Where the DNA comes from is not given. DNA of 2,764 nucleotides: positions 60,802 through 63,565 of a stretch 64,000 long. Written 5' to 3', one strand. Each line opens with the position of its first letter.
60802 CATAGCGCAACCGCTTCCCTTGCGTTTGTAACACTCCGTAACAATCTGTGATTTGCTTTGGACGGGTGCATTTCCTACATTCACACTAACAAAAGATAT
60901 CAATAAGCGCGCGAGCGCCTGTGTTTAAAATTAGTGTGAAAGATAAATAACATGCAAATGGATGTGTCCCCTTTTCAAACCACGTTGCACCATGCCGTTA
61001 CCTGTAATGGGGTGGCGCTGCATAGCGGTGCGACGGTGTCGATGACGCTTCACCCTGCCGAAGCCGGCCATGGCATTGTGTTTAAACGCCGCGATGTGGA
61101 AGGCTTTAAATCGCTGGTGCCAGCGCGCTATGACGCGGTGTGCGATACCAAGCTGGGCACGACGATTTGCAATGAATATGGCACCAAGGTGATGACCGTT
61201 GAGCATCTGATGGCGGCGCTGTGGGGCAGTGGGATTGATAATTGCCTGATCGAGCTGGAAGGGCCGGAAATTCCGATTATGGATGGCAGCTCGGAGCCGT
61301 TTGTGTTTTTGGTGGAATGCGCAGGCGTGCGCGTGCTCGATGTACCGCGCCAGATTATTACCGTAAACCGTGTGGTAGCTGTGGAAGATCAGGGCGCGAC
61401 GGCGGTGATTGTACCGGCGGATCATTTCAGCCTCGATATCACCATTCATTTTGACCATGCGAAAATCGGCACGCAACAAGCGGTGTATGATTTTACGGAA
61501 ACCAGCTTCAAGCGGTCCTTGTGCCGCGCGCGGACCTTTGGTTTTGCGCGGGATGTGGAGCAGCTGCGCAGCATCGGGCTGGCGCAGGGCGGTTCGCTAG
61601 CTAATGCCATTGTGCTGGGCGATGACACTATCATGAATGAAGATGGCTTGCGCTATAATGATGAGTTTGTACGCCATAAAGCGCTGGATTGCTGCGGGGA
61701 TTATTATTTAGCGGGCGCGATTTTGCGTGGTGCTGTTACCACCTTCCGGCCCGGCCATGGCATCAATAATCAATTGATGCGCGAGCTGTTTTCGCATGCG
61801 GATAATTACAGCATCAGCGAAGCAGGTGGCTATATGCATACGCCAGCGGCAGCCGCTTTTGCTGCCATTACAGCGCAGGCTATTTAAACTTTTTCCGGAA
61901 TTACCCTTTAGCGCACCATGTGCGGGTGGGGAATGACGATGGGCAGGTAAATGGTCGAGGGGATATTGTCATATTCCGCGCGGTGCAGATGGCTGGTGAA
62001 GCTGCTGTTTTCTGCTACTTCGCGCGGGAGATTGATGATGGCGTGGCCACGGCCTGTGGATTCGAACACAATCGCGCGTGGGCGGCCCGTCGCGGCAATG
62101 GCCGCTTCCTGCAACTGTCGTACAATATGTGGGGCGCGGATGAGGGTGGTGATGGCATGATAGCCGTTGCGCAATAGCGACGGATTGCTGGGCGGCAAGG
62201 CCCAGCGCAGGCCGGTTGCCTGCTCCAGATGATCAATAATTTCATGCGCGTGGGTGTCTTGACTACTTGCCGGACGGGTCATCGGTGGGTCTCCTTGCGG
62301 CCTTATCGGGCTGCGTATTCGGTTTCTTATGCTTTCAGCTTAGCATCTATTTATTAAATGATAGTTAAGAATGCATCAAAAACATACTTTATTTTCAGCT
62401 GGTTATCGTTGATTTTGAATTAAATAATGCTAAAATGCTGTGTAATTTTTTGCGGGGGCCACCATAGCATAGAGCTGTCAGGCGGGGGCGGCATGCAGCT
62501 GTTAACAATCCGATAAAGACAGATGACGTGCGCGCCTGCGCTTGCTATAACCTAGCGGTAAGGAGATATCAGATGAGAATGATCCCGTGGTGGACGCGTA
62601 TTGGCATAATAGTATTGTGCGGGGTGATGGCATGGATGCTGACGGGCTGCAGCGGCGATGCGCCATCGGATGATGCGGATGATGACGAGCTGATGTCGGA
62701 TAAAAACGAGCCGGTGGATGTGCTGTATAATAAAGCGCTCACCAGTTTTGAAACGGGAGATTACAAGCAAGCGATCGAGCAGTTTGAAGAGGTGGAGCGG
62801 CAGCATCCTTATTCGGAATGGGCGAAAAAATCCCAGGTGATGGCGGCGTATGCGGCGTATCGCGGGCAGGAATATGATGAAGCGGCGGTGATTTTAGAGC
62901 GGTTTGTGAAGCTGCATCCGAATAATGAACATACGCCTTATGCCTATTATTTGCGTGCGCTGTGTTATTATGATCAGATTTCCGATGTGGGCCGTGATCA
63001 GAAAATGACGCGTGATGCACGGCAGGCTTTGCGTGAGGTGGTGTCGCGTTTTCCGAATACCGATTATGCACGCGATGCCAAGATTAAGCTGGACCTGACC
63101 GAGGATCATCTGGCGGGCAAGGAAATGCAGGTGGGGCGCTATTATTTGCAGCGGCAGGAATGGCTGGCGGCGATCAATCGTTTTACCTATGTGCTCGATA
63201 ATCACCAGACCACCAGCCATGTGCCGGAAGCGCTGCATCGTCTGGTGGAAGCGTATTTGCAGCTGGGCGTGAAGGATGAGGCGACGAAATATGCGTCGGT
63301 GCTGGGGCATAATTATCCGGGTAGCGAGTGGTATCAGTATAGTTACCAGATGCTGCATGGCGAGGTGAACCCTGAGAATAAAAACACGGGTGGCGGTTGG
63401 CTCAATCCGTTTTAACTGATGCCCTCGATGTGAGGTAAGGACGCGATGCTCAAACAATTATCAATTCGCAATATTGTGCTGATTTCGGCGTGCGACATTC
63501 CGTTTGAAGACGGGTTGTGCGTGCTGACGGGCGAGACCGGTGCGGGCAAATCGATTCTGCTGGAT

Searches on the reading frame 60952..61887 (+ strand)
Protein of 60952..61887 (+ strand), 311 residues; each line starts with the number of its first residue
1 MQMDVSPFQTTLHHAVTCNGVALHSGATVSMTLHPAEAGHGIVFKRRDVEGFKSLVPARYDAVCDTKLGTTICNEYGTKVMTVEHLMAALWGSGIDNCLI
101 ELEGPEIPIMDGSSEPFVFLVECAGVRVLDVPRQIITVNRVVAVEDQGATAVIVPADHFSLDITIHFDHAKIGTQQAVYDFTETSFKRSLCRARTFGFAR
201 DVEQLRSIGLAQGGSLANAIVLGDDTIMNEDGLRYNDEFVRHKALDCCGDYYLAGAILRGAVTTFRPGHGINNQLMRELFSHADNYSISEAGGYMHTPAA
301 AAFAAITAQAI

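Call 39: find_encoding_contigs(protein=window:60952-61887:+, flank=10000, max_places=1)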
Protein window:60952-61887:+ (311 aa): 3 contigs read that carry it; 1 place shown.
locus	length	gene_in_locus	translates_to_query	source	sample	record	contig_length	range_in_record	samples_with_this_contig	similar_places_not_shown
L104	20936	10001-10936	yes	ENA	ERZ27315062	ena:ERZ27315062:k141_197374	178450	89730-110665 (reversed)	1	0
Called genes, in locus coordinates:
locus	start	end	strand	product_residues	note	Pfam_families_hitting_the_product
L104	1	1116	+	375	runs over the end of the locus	PF03033:Glyco_transf_28, PF04101:Glyco_tran_28_C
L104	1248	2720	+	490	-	PF01225:Mur_ligase, PF08245:Mur_ligase_M, PF02875:Mur_ligase_C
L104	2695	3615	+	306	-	PF01565:FAD_binding_4, PF02873:MurB_C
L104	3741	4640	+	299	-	PF01820:Dala_Dala_lig_N, PF07478:Dala_Dala_lig_C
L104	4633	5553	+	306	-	PF08478:POTRA_1, PF03799:FtsQ_DivIB_C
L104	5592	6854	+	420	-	PF14450:FtsA (weak), PF02491:SHS2_FTSA, PF11104:PilM_2 (weak), PF06723:MreB_Mbl (weak), PF14450:FtsA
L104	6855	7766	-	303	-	-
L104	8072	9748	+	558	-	PF00091:Tubulin, PF12327:FtsZ_C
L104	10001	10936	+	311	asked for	PF03331:LpxC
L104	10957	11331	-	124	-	-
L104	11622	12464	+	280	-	PF03704:BTAD (faint), PF12895:ANAPC3 (faint), PF13432:TPR_16 (faint), PF13512:TPR_18, PF13525:YfiO, PF00515:TPR_1 (faint), PF07719:TPR_2 (faint), PF13174:TPR_6 (faint), +3 more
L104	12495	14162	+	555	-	PF02463:SMC_N, PF13476:AAA_23, PF13304:AAA_21 (faint)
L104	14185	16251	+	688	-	PF22745:Nlig-Ia, PF01653:DNA_ligase_aden, PF03120:OB_DNA_ligase, PF03119:DNA_ligase_ZBD, PF12826:HHH_2, PF00533:BRCT, PF12738:PTCB-BRCT (weak)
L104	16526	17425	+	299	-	PF06325:PrmA, PF05175:MTS, PF13649:Methyltransf_25, PF13847:Methyltransf_31 (weak)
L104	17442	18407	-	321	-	PF01471:PG_binding_1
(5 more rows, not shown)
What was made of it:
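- Tried and rejected: LpxC was used in its place (call 39).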

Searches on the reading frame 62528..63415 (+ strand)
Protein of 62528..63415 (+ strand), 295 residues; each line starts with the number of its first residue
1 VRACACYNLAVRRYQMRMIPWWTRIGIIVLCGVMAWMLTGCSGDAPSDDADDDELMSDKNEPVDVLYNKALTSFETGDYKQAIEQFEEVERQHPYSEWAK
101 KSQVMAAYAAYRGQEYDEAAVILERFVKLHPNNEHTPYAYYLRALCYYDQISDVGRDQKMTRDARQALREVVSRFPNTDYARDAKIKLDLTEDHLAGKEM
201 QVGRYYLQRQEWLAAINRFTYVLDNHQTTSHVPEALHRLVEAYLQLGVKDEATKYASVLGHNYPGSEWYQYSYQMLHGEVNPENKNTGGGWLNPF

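Call 37: find_encoding_contigs(protein=window:62528-63415:+, flank=10000, max_places=1)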
Protein window:62528-63415:+ (295 aa): no gene with exactly this product is on record in the collection.
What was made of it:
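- Tried and rejected: The look-up of the right-edge protein was not on record (call 37).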
